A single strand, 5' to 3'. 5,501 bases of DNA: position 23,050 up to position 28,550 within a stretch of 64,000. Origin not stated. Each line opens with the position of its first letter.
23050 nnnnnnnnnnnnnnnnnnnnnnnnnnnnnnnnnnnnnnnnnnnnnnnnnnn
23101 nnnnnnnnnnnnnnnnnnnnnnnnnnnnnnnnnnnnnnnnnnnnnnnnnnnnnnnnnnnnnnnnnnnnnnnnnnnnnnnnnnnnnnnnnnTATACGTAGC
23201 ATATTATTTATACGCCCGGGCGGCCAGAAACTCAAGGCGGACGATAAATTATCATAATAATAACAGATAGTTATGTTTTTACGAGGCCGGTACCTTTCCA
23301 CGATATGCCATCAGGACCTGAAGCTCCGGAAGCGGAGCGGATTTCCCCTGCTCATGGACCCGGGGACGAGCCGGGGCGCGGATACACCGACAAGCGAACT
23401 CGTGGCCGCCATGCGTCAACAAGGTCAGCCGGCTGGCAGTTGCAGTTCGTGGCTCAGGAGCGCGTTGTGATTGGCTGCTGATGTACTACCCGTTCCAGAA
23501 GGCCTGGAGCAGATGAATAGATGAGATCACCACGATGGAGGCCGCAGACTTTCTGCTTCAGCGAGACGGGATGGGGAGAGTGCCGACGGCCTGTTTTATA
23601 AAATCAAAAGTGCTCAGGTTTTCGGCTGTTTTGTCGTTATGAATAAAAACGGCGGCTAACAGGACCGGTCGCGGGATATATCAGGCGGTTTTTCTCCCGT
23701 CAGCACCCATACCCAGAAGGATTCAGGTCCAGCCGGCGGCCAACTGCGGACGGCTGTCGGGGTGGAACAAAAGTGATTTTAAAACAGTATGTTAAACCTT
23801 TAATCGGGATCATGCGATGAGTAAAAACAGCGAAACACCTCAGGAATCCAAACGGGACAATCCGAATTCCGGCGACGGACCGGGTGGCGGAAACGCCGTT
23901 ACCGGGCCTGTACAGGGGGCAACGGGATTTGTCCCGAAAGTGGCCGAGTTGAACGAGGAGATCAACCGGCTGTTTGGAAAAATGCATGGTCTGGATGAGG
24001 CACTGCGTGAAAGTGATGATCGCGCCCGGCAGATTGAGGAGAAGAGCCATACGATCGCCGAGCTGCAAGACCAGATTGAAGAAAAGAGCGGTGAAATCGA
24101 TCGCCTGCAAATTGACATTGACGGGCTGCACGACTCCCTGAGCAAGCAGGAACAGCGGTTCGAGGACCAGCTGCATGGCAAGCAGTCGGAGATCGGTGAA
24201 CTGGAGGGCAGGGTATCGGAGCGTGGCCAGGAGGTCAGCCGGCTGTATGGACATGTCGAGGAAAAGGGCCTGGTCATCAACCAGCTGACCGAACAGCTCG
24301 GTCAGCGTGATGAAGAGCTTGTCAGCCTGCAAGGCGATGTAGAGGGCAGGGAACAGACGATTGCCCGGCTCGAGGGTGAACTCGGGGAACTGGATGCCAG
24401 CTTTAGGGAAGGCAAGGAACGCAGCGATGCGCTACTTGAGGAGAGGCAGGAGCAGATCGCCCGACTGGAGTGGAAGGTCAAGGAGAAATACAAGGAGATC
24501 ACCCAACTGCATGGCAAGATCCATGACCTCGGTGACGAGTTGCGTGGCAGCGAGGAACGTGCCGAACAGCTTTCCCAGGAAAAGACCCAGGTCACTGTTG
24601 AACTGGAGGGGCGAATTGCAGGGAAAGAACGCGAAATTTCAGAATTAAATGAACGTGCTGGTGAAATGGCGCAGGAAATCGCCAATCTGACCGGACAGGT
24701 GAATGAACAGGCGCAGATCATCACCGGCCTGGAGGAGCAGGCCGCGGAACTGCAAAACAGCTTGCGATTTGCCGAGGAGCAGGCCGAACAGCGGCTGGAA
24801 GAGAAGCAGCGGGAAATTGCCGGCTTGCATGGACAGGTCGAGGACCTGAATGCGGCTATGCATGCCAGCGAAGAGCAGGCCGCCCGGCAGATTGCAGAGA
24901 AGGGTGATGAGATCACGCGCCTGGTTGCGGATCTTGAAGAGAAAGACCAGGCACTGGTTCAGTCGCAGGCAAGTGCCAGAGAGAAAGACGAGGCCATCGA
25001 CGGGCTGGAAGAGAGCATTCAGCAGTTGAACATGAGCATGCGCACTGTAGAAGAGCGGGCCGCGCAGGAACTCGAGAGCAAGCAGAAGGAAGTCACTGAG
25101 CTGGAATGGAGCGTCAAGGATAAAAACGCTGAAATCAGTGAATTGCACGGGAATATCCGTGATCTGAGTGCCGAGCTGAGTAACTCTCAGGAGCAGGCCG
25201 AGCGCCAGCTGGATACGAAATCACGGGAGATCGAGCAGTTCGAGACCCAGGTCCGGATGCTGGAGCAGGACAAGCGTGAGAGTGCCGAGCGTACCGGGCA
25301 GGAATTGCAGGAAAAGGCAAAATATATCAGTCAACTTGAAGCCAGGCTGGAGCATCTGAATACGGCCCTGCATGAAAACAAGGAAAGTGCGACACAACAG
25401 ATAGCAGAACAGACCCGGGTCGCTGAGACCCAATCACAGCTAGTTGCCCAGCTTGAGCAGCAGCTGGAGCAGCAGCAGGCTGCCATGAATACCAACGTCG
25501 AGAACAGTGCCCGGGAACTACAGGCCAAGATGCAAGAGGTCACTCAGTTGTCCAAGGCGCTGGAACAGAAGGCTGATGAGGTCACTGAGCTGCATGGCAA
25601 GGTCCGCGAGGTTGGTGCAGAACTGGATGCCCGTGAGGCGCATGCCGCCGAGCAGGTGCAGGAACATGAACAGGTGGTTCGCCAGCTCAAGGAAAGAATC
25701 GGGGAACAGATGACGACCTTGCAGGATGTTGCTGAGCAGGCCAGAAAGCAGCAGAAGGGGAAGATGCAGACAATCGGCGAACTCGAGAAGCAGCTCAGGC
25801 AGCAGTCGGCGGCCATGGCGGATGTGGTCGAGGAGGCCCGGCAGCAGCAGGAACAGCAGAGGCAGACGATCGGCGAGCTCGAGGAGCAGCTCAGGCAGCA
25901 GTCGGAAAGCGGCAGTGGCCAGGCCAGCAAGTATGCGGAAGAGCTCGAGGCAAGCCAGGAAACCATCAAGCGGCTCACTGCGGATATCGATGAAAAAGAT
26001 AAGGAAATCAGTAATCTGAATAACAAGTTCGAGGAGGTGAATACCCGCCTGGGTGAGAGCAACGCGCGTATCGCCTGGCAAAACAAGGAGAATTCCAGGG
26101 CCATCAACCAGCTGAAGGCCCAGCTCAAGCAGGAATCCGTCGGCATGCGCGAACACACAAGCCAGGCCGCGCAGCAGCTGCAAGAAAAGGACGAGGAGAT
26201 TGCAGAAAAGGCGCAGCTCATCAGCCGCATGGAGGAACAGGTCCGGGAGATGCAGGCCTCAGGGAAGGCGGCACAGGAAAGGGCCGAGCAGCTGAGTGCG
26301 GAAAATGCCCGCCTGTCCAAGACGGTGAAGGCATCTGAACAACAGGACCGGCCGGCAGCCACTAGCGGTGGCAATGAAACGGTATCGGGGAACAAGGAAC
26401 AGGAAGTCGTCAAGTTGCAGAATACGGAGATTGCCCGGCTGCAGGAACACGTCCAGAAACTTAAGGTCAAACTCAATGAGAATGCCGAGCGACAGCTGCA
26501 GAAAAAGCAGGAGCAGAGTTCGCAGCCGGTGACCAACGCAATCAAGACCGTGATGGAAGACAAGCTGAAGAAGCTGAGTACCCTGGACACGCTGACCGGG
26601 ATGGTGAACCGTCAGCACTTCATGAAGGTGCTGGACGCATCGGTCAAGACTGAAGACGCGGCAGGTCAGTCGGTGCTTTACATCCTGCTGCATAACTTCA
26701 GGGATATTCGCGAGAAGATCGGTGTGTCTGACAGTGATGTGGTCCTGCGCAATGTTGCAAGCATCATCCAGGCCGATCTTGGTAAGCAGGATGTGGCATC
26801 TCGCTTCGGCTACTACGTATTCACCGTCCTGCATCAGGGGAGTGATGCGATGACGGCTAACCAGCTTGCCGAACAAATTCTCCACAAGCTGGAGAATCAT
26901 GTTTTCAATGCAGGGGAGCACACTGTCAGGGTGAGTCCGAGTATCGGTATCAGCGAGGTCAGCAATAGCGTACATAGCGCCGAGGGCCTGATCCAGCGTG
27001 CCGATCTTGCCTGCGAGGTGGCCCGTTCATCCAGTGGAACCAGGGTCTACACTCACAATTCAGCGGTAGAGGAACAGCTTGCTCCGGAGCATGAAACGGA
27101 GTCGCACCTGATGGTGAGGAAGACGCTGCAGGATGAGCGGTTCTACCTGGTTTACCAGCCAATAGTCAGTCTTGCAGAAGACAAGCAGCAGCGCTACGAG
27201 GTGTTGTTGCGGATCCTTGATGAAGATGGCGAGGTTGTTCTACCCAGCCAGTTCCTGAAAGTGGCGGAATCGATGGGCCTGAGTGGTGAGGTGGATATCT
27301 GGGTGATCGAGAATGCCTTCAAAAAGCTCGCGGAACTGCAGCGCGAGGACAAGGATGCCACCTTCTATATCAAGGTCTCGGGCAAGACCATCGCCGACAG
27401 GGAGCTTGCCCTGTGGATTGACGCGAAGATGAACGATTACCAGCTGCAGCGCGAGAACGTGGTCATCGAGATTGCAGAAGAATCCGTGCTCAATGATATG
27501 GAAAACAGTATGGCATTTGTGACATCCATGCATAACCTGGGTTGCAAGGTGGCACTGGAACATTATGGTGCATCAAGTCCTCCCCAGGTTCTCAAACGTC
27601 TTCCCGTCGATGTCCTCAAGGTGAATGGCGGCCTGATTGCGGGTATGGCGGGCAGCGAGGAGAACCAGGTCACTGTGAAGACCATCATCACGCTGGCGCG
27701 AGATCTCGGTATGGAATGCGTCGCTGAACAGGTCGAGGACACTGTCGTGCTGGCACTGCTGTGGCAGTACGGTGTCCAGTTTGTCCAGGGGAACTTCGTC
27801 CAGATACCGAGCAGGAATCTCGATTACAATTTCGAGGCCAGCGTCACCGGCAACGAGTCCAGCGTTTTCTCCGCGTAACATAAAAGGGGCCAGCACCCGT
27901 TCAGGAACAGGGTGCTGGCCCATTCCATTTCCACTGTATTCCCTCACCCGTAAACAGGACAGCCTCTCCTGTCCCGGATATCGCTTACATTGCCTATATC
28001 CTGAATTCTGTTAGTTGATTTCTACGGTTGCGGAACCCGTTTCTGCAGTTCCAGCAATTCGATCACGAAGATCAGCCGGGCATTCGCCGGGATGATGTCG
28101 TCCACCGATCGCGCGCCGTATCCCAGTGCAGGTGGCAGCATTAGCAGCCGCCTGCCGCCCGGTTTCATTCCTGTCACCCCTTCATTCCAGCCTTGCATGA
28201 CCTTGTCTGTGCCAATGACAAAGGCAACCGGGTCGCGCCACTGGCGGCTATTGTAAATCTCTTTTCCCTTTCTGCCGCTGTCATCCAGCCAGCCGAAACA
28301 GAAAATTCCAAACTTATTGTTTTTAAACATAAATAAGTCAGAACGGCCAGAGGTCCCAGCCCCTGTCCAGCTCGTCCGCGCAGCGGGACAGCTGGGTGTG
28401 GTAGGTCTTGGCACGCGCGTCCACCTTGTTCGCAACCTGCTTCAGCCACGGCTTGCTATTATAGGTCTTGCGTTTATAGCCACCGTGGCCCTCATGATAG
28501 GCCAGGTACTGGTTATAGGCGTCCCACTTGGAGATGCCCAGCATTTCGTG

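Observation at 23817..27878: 1353-aa modular coiled-coil rod fused to degenerate GGDEF and FimX-like (EVL) EAL domains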

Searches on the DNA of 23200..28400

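Call 44: search_rna_families(source=window, start=23200, end=28400, threshold=evalue, max_evalue=1)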
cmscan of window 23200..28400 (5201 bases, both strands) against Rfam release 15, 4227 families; matches with E-value up to 1: 1.
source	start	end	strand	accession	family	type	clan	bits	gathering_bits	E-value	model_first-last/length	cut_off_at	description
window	24233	24290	-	RF00581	SNORD12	Gene; snRNA; snoRNA; CD-box;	CL00044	22.5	43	0.46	1-90/90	no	Small nucleolar SNORD12/SNORD106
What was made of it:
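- Tried and rejected: Rfam found nothing (call 44).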

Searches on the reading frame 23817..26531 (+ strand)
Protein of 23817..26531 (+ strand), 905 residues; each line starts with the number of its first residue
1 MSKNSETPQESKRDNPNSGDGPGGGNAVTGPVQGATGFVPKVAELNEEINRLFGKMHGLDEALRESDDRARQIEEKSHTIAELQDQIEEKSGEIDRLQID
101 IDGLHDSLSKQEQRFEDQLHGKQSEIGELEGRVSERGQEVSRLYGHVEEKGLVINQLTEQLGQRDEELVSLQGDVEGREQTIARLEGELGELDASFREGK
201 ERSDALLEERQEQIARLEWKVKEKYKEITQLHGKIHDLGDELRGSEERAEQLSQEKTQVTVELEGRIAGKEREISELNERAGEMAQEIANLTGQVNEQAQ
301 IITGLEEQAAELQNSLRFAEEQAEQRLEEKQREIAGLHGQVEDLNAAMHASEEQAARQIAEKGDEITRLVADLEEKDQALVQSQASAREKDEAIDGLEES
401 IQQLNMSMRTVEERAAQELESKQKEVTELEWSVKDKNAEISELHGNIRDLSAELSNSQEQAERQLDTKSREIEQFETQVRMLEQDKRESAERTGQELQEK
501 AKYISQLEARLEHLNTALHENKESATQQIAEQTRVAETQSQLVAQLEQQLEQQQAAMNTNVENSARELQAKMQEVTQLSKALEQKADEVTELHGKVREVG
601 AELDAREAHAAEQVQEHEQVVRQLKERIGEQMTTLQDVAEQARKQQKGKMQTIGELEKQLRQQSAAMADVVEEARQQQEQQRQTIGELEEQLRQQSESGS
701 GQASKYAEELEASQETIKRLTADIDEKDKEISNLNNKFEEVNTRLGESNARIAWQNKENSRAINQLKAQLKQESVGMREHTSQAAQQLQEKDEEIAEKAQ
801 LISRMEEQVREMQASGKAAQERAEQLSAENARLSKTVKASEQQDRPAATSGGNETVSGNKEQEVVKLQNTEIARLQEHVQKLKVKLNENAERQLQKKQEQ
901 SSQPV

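Call 51: predict_structure(alignment_id=A2)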
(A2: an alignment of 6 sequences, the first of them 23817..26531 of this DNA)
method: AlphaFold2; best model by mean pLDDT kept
length: 905 residues; sequences in the alignment: 6
mean_pLDDT: 68.1   pTM: 0.23
mean pLDDT of the five models: 68.1, 64.9, 61.9, 61.3, 60.7
residues with pLDDT >= 90: 0; 70-90: 536; 50-70: 273; < 50: 96
segments of 3 or more residues with pLDDT < 50: 1-7, 9-15, 17-21, 23-37, 375-392, 604-613, 615-618, 834-845, 847-855, 899-905
pLDDT, mean of each block of 10 residues (from residue 1): 39 41 40 44 70 75 76 76 80 79 75 75 75 72 70 70 61 53 52 62 76 81 81 77 74 79 79 80 78 78 79 79 79 76 74 72 68 49 37 53 62 76 82 83 81 79 76 80 77 77 79 77 75 79 81 75 72 72 69 61 48 50 54 54 56 64 58 65 73 61 63 73 79 74 67 72 74 69 69 72 75 67 60 46 38 50 67 73 72 58 40
secondary structure, 60 per line:
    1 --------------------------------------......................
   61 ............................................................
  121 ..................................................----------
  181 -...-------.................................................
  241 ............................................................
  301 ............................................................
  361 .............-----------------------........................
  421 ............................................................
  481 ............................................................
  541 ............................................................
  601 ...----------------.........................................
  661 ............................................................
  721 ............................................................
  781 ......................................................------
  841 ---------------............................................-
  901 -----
elements in order (helices of 4 or more, strands of 3 or more residues): H39-170 H192-373 H397-603 H620-834 H856-899
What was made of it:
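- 23817..23930 (+): Residues 1-38: Gly/Pro/Ser-rich tail, predicted disordered. pLDDT about 40 and no secondary structure (call 51).
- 26382..26579 (+): Residues 856-921: stalk helices leading into the GGDEF domain. Helix 856-899 (call 51).
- Checked: AlphaFold2 predicts helices 39-170, 192-373, 397-603, 620-834 and 856-899 (call 51).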

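Call 67: fold_search(model_id=the predicted structure, library=pdb)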
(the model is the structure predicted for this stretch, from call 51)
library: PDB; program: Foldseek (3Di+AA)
matches with E <= 10: 126; with E <= 0.001: 0
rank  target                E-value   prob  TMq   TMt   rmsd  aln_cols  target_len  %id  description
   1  5l3c_A                1.6e+00  0.18  0.08  0.10   7.1       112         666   20  Human LSD1/CoREST: LSD1 E379K mutation (released 2016-05-04)
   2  6wa9_N                1.9e+00  0.14  0.07  0.42   6.8       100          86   18  Structure of the Chlamydia pneumoniae CdsV and CdsO protein complex (released 2020-09-30)
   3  5nnv_B                2.4e+00  0.60  0.11  0.39   3.2       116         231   19  Structure of a Bacillus subtilis Smc coiled coil middle fragment (released 2017-06-21)
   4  5nnv_A                2.4e+00  0.54  0.10  0.38   2.6       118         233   19  Structure of a Bacillus subtilis Smc coiled coil middle fragment (released 2017-06-21)
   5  5sxa_B                2.4e+00  0.16  0.09  0.30   5.7       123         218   17  Crystal Structure of PI3Kalpha in complex with fragment 10 (released 2017-02-15)
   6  8cok_A                2.6e+00  0.16  0.07  0.42   5.0        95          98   15  Structural analysis of ING3 protein and its binding to histone H3 (released 2023-05-17)
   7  5nnv_C                2.7e+00  0.44  0.11  0.38   4.0       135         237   18  Structure of a Bacillus subtilis Smc coiled coil middle fragment (released 2017-06-21)
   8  5h6r_A                2.7e+00  0.13  0.07  0.09   6.4        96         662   17  Crystal structure of LSD1-CoREST in complex with peptide 13 (released 2017-04-12)
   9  3fpp_A                2.9e+00  0.41  0.09  0.28   4.7        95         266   18  Crystal structure of E.coli MacA (released 2009-04-28)
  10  6k3e_A                2.9e+00  0.12  0.08  0.10   7.0       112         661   20  LSD1/Co-Rest structure with an inhibitor (released 2020-05-20)
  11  8to0_BM               2.9e+00  0.11  0.07  0.40   7.3       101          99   17  48-nm repeating structure of doublets from mouse sperm flagella (released 2023-11-01)
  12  9qgy_G                3.2e+00  0.28  0.08  0.21   3.8       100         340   16  Structure of the YbjP lipoprotein bound to the MacAB-TolC tripartite efflux pump (released 2026-03-25)
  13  9ftl_A                3.2e+00  0.15  0.08  0.33   5.1       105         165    7  Asgard ESCRT-IIIB filament structure (released 2025-04-16)
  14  9ny5_B                3.2e+00  0.14  0.10  0.45   7.1       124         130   12  LmuABC_apo (released 2025-12-17)
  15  2uxx_A                3.2e+00  0.12  0.07  0.09   6.4        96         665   17  Human LSD1 Histone Demethylase-CoREST in complex with an FAD- tranylcypromine adduct (released 2007-08-21)
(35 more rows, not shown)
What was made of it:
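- Foldseek gives nothing below E=1 (call 67).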
